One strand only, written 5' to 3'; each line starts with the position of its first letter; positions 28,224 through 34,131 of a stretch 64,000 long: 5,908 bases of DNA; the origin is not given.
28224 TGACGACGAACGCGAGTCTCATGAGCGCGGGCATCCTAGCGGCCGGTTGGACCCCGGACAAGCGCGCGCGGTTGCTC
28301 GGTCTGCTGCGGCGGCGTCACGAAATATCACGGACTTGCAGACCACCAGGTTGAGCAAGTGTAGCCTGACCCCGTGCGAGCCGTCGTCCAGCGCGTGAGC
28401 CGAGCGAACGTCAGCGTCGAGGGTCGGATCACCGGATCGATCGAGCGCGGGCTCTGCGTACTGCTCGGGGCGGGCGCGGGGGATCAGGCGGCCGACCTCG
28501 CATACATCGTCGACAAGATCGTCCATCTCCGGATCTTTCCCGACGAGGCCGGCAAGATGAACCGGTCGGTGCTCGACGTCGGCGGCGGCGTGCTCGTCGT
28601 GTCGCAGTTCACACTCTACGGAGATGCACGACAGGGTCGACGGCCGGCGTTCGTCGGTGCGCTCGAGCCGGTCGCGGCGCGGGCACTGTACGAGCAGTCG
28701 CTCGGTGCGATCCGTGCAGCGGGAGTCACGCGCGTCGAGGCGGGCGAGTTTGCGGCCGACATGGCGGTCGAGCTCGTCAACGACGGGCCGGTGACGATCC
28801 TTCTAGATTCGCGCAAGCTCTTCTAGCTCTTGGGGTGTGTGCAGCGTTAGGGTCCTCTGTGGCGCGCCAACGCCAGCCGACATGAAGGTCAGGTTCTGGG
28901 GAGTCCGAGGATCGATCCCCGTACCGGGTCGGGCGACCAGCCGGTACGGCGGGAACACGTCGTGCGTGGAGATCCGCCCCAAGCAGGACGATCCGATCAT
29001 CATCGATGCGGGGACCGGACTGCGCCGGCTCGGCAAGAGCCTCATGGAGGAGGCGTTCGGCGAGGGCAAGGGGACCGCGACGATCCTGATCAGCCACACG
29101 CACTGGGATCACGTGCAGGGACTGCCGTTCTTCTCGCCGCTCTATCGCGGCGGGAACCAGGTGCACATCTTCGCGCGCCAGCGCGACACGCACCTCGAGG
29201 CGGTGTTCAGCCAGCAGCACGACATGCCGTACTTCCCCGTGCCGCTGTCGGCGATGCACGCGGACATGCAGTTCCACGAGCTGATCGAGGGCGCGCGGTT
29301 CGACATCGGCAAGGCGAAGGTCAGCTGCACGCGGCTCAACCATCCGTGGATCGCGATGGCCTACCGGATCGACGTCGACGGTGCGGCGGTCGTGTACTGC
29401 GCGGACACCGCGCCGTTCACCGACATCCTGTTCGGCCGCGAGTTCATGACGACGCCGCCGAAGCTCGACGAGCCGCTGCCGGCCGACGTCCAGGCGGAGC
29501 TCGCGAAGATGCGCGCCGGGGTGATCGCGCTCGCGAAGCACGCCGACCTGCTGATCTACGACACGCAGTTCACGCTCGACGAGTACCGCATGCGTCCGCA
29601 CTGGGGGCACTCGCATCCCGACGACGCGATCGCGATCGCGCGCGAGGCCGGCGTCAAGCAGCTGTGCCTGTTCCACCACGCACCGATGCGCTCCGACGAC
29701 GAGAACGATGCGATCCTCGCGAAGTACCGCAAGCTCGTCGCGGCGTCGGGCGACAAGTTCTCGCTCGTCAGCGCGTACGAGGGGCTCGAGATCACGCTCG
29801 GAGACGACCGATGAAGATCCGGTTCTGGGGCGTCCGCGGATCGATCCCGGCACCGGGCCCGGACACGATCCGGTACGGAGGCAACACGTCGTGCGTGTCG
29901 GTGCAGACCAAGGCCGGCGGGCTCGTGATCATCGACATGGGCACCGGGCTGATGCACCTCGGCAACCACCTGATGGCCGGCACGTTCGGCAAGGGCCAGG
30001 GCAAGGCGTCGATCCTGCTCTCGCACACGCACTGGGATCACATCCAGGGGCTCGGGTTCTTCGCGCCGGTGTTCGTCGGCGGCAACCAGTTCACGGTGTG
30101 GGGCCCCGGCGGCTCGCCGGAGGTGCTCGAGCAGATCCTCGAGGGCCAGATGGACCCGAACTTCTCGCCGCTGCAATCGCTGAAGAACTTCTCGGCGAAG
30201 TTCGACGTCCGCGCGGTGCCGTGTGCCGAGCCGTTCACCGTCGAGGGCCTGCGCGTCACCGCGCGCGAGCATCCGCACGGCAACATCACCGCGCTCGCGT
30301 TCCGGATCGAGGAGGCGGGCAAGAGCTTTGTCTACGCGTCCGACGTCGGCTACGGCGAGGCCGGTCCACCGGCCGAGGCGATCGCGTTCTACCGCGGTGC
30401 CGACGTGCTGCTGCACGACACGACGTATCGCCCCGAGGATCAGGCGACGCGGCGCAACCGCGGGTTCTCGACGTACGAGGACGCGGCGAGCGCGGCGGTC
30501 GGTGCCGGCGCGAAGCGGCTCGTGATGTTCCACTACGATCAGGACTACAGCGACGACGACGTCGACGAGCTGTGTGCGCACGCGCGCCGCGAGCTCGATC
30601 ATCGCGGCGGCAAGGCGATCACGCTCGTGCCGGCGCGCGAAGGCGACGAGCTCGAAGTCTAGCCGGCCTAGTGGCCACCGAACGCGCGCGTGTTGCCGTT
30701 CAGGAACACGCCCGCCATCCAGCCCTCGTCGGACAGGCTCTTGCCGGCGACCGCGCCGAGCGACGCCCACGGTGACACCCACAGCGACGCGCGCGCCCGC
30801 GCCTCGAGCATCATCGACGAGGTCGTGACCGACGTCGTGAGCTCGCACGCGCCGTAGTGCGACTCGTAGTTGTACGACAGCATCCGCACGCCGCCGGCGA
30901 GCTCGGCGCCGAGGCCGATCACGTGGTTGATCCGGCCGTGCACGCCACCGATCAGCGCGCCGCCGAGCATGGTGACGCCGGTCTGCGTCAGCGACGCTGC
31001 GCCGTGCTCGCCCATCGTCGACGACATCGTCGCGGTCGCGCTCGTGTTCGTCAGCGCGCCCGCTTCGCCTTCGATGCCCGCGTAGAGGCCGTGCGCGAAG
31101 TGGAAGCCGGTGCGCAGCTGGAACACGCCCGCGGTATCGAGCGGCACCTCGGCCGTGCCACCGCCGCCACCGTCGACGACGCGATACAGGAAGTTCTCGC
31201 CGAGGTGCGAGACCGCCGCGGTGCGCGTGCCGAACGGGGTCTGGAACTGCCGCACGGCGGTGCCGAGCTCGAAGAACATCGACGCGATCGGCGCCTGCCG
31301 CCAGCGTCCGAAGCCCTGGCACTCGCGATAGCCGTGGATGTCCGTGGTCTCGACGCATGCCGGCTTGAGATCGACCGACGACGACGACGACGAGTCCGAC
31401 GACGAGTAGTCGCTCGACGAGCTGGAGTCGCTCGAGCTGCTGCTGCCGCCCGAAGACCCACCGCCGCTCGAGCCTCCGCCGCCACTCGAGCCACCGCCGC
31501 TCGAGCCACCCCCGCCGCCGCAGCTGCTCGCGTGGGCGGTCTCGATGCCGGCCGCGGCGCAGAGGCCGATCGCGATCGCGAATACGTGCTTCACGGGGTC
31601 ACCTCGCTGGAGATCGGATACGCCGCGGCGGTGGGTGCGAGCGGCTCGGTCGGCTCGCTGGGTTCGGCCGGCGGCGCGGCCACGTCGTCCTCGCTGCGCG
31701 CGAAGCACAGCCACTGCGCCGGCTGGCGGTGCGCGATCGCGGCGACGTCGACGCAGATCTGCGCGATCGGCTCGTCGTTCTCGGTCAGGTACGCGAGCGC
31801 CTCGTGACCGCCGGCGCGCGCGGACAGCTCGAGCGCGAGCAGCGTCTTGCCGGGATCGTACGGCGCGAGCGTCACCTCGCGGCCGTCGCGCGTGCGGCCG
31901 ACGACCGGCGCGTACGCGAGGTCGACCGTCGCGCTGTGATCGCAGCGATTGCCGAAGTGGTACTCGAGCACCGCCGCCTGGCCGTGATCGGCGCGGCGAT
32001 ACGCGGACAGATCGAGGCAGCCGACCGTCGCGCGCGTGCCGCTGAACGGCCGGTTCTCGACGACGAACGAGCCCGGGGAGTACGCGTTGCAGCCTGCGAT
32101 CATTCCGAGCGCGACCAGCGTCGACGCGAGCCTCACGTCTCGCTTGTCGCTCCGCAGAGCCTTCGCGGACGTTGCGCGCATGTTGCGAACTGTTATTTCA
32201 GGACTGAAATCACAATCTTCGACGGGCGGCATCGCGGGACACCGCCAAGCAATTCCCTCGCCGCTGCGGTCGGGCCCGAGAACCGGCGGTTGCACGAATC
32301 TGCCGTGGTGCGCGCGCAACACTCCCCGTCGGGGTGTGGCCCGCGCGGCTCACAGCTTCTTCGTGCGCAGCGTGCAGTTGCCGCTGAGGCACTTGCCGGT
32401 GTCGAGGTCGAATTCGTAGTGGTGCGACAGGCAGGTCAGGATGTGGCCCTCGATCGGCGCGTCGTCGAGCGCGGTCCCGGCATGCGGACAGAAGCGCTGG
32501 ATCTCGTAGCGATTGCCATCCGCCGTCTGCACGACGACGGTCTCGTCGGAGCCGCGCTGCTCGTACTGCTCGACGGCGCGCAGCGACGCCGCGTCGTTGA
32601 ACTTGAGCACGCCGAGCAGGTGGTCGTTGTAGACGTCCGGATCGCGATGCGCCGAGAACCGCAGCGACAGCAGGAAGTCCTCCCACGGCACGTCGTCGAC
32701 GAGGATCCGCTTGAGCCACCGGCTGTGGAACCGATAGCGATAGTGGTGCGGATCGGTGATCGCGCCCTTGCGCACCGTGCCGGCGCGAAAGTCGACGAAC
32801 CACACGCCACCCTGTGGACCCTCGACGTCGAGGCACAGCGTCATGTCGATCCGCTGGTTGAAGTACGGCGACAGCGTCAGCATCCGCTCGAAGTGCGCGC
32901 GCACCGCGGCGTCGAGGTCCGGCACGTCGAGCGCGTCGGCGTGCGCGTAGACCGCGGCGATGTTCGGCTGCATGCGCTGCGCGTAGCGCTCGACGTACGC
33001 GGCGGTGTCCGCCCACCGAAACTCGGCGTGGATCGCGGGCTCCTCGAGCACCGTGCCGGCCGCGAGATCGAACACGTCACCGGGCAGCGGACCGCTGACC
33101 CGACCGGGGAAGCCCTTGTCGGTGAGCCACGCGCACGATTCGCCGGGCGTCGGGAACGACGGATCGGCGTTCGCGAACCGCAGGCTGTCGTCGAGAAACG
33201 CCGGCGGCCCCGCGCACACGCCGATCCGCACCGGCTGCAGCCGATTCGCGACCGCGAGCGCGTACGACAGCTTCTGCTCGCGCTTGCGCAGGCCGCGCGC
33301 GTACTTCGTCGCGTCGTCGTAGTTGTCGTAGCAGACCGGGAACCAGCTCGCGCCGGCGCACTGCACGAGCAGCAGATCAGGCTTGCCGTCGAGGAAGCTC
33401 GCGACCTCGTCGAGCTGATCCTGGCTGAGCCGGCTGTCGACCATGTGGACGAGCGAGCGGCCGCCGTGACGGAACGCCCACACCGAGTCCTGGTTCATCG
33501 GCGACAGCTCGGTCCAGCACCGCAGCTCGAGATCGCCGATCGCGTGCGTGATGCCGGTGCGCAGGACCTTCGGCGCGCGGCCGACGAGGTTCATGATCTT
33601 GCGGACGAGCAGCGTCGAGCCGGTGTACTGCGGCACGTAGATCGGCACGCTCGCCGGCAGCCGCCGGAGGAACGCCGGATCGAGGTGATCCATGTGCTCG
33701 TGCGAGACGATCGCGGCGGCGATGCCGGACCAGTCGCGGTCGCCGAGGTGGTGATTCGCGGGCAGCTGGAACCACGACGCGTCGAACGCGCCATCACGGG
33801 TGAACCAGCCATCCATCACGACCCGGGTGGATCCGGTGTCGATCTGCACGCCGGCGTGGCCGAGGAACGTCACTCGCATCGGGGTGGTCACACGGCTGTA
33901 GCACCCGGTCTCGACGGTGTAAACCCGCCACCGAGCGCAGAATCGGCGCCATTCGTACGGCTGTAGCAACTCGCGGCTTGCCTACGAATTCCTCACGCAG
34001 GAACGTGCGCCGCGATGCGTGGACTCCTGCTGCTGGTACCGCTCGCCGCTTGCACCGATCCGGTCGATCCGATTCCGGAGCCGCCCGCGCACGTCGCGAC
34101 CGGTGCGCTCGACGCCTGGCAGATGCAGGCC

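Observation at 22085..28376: Family of long palindromic MITE/REP-like elements whose termini coincide with flanking stop and start codons, bracketing the M4 protease gene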

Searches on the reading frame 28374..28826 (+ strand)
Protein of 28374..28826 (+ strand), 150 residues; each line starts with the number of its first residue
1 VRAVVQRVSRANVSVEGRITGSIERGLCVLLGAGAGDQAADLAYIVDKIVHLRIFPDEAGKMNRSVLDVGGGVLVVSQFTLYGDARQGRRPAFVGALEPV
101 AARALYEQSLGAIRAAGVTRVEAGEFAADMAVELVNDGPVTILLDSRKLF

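Call 9: search_protein_families(library=pfam, proteins=[window:28374-28826:+])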
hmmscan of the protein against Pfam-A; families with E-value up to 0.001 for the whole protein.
window:28374-28826:+ (150 aa): 1 family
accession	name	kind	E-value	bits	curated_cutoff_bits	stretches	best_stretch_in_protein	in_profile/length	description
PF02580.21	Tyr_Deacylase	-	5.2e-55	186.2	25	1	2-145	1-144/144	D-Tyr-tRNA(Tyr) deacylase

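Call 13: find_encoding_contigs(protein=window:28374-28826:+, flank=10000, max_places=6)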
Protein window:28374-28826:+ (150 aa): no gene with exactly this product is on record in the collection.

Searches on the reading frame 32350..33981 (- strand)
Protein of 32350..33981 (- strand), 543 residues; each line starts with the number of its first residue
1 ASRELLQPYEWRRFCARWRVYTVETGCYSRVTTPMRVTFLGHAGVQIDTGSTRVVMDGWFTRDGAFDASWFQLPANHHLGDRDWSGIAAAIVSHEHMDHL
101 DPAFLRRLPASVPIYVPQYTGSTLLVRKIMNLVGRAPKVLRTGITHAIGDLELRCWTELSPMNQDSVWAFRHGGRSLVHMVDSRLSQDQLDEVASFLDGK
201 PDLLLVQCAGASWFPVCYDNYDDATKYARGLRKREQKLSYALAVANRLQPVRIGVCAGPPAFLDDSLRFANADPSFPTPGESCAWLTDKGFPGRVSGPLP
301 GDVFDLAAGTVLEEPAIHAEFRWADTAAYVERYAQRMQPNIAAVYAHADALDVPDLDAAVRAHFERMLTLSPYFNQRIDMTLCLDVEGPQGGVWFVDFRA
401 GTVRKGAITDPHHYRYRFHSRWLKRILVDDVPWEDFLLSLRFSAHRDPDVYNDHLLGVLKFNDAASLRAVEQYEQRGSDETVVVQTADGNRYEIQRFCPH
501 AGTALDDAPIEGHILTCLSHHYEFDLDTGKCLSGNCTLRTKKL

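Call 53: search_protein_families(library=pfam, proteins=[window:32350-33981:-], max_evalue=0.0001)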
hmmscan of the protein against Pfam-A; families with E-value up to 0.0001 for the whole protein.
window:32350-33981:- (543 aa): 4 families
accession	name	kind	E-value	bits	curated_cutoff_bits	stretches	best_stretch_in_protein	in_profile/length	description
PF00355.32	Rieske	-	3.1e-08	33.8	20.3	1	476-537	21-81/88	Rieske [2Fe-2S] domain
PF12706.13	Lactamase_B_2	-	9.1e-08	32.4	27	1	53-208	2-164/200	Beta-lactamase superfamily domain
PF13483.12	Lactamase_B_3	-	1.8e-07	31.7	24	1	36-215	1-136/160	Beta-lactamase superfamily domain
PF25451.1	SCP2_Rv3818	-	1.9e-07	31.7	28.2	1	358-473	3-116/119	Rv3818-like, SCP2-like domain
